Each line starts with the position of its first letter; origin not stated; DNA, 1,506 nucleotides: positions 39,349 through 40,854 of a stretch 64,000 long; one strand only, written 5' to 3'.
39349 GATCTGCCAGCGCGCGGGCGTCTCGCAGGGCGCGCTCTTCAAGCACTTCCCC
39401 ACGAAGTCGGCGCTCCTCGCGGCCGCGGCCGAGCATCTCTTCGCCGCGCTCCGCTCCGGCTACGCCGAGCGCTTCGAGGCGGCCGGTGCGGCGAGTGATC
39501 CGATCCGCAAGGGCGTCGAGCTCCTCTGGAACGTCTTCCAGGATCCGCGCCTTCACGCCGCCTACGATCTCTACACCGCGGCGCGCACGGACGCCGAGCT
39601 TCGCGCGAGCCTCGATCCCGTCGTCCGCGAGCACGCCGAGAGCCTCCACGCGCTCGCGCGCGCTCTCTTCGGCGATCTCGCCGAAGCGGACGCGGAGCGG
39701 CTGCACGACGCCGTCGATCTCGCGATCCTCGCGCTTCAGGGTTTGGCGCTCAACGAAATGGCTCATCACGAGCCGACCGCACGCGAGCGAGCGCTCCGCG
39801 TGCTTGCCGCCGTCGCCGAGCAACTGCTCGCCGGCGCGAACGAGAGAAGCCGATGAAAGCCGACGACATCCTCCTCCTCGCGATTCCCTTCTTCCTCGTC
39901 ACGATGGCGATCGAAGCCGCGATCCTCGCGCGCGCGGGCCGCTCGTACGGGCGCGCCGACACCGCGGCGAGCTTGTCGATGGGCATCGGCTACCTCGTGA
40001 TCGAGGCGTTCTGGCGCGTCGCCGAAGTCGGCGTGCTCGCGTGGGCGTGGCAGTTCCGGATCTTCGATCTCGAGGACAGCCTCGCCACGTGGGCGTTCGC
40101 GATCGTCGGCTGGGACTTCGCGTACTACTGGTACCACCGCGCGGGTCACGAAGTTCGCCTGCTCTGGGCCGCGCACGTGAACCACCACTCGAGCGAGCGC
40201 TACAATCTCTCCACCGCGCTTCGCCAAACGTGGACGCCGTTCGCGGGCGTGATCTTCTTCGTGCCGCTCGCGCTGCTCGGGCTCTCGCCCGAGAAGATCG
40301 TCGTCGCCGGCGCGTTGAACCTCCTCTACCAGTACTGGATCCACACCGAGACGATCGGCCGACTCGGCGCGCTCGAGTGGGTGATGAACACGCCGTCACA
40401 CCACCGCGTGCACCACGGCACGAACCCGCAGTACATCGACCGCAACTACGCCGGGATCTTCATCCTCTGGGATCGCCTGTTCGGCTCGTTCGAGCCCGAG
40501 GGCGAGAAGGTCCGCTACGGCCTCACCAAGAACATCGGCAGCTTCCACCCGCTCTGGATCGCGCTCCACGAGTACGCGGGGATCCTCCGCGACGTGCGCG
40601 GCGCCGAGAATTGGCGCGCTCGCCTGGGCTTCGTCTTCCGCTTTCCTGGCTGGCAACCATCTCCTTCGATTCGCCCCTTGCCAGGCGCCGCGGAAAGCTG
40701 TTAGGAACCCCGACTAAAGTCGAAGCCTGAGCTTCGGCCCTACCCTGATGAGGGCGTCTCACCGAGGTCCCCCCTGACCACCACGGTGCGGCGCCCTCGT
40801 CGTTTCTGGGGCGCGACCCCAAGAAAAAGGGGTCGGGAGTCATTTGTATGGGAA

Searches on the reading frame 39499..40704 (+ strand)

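Call 30: search_protein_families(library=pfam, proteins=[window:39499-40704:+], max_evalue=0.001)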
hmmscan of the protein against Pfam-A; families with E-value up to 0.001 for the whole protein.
window:39499-40704:+ (401 aa): 1 family
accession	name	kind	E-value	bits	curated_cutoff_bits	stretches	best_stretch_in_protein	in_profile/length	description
PF04116.19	FA_hydroxylase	-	5.4e-29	101.7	31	1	198-330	1-132/132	Fatty acid hydroxylase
